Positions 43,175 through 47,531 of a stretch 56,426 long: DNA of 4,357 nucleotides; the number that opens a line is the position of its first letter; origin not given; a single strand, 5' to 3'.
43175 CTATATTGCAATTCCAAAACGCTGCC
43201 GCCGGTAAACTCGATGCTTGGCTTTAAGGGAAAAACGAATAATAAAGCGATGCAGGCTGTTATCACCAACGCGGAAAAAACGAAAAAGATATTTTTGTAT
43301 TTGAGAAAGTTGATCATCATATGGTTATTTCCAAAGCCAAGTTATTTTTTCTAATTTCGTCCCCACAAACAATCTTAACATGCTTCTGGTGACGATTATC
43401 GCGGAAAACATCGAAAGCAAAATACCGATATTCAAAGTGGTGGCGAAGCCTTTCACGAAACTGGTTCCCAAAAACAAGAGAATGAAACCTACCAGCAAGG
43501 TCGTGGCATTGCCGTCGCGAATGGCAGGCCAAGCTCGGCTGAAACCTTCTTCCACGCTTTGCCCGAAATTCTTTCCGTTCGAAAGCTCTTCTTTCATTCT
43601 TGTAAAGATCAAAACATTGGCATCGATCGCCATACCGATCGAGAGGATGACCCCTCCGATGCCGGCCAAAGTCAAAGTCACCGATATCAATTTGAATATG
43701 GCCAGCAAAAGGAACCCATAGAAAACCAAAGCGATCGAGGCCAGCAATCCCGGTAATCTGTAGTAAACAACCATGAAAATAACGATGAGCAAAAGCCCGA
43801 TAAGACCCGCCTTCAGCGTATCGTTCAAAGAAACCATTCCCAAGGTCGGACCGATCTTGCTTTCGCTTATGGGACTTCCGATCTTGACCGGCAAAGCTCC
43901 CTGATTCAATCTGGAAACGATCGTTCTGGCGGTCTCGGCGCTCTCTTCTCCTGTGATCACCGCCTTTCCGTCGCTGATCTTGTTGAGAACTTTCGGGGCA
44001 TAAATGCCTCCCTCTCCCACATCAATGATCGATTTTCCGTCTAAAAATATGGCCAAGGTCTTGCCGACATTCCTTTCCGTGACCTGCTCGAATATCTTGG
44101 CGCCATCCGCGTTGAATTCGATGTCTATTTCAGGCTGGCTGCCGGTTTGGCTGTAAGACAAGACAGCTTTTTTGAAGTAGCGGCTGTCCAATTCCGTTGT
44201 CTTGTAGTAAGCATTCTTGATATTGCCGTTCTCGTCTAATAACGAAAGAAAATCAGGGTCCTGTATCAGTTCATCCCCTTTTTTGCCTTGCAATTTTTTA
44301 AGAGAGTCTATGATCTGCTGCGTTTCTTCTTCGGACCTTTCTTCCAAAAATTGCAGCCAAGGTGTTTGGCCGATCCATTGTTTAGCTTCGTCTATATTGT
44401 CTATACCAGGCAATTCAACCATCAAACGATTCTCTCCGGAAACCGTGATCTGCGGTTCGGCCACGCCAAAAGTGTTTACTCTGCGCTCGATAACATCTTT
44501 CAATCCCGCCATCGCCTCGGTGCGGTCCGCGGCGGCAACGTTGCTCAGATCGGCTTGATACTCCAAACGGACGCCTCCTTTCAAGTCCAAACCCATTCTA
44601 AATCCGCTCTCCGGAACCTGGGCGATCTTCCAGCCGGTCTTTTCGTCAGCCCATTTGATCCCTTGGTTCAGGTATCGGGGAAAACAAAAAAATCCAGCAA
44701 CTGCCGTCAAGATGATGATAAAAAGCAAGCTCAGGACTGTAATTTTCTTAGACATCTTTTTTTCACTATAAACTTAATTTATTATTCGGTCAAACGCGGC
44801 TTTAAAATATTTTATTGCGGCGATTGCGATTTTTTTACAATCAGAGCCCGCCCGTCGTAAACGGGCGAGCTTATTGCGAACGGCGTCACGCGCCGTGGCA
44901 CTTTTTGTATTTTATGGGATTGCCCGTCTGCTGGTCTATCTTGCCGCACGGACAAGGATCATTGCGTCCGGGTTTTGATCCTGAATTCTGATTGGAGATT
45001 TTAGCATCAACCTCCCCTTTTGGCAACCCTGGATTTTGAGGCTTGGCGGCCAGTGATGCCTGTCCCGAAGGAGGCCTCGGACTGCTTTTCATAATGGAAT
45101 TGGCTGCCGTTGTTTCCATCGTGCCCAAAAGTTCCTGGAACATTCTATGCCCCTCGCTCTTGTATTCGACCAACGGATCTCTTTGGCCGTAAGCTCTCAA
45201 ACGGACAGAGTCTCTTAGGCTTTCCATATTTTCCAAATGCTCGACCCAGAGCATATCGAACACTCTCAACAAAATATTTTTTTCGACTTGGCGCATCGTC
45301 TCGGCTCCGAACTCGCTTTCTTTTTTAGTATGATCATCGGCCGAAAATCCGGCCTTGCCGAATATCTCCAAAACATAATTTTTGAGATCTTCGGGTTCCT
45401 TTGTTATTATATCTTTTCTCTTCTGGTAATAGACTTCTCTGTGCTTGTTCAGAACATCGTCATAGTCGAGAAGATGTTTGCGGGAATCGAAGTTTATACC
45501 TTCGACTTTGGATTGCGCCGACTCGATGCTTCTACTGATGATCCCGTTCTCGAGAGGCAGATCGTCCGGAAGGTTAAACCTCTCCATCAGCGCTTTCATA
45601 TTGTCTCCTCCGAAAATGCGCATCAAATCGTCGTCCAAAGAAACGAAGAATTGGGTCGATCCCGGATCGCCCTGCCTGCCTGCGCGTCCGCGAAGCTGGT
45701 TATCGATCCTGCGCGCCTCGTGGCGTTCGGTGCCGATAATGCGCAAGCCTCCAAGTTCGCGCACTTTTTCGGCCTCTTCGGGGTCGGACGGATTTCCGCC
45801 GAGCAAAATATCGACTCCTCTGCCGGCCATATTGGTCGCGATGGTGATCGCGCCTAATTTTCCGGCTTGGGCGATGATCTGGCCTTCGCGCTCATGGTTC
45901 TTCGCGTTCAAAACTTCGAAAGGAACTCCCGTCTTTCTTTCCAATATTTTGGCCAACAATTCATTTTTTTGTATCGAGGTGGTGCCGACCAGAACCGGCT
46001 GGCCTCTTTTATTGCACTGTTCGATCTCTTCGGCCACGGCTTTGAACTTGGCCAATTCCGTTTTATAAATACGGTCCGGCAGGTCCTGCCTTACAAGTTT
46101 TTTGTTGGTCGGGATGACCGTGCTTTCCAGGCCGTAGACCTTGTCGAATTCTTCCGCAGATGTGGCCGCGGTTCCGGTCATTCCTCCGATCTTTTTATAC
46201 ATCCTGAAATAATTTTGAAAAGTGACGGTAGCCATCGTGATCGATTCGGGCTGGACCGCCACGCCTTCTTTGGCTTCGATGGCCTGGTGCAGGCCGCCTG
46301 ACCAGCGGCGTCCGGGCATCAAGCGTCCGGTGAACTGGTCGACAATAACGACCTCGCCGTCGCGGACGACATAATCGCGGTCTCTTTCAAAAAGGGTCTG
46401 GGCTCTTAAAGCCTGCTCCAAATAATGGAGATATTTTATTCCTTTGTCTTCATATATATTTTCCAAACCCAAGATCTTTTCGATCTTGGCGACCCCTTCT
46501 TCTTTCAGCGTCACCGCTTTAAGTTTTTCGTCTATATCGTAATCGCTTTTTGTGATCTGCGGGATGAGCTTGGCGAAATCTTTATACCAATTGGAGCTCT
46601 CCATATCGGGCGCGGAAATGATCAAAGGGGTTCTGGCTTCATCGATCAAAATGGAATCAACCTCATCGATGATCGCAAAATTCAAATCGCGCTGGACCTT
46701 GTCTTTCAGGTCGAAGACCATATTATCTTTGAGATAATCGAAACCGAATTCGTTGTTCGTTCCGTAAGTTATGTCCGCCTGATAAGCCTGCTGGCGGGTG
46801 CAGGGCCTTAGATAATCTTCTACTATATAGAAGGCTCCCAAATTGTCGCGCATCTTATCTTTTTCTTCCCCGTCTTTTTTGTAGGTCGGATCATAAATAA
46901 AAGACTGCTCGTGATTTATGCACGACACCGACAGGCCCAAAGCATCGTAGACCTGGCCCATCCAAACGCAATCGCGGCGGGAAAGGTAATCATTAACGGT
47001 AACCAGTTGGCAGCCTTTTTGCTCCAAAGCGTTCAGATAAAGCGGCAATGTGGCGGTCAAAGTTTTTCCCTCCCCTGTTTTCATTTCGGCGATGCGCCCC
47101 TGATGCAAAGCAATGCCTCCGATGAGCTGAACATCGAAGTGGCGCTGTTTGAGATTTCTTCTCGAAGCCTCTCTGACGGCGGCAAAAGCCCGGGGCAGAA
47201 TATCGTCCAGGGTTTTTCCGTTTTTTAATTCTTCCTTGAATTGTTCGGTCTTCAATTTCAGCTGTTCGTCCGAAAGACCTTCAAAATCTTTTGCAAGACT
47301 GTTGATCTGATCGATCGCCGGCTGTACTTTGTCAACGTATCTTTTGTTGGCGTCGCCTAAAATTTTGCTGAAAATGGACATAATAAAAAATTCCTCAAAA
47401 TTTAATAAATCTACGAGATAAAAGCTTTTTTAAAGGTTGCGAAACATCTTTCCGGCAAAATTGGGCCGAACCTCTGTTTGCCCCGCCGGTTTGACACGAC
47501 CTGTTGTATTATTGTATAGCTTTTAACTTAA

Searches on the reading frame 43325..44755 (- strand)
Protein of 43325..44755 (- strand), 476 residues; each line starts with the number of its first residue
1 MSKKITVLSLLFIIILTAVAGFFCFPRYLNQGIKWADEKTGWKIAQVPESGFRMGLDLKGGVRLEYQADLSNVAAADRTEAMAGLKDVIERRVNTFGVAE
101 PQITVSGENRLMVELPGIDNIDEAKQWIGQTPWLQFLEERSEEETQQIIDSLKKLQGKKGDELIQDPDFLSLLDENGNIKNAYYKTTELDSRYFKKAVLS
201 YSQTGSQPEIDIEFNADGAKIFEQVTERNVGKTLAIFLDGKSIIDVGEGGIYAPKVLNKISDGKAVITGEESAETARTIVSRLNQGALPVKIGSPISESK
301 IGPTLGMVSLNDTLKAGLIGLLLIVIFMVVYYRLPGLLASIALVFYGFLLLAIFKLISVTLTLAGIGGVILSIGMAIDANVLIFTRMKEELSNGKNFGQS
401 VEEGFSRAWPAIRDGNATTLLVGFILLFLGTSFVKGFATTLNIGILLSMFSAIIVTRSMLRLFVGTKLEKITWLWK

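Call 8: search_protein_families(library=pfam, proteins=[window:43325-44755:-], max_evalue=0.001)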
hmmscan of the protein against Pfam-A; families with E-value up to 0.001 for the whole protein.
window:43325-44755:- (476 aa): 5 families
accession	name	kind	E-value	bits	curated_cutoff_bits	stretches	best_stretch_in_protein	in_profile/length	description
PF22599.2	SecDF_P1_head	-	2.1e-19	69.9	27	1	182-290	14-114/114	SecDF, P1 head subdomain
PF21760.3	SecD_1st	-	4.9e-18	64.8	27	1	86-138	5-57/60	Protein translocase subunit SecDF, P1 domain, N-terminal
PF02355.23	SecD_SecF_C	-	4.8e-14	52.6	20.5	1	296-461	16-184/189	Protein export membrane protein SecD/SecF, C-terminal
PF03176.21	MMPL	-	1.5e-09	37.7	20.5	1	270-456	104-295/333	MMPL family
PF07549.19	Sec_GG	-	0.00023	21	20.3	1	51-69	7-25/28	SecD/SecF GG Motif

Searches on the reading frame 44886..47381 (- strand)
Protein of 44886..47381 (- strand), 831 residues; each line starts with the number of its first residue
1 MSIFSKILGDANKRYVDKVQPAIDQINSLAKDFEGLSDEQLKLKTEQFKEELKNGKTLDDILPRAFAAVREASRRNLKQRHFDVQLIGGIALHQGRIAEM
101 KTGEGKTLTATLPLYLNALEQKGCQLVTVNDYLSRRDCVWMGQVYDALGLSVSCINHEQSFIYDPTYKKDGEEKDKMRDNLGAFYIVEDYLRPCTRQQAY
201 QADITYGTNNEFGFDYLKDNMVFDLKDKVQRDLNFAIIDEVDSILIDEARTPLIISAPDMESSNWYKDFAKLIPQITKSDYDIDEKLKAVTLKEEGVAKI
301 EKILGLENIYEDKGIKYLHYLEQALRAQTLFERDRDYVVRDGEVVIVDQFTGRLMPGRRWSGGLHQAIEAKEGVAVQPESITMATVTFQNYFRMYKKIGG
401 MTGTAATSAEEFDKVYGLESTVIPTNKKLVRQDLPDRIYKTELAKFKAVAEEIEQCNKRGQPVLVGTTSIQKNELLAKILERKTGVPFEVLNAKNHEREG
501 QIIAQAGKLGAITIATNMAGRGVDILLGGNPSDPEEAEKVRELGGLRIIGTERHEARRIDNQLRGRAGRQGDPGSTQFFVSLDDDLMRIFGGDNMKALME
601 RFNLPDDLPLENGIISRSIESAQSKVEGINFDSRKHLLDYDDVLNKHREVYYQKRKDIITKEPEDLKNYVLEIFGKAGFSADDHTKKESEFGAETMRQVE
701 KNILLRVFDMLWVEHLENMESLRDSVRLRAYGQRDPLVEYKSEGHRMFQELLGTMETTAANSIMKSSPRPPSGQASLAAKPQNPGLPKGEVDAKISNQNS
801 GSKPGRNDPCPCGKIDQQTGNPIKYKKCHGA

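Call 6: search_protein_families(library=pfam, proteins=[window:44886-47381:-], max_evalue=0.01)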
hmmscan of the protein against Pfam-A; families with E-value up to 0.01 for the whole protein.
window:44886-47381:- (831 aa): 6 families
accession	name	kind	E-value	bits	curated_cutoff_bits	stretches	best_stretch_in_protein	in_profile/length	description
PF07517.20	SecA_DEAD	-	3e-121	404.6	24.6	1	5-412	2-289/290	SecA DEAD-like domain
PF21090.3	P-loop_SecA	-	9.2e-79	264.3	27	2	429-532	2-104/205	SecA P-loop domain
PF07516.18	SecA_SW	-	2e-46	159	26.7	2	683-765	118-198/200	SecA Wing and Scaffold domain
PF01043.26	SecA_PP_bind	-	1e-41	142.4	23.5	1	262-369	2-110/110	SecA preprotein cross-linking domain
PF00271.37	Helicase_C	-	0.0003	21.4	23.5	1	445-525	2-81/110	Helicase conserved C-terminal domain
PF00270.35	DEAD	-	0.0061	16.7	26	0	97-126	18-48/167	DEAD/DEAH box helicase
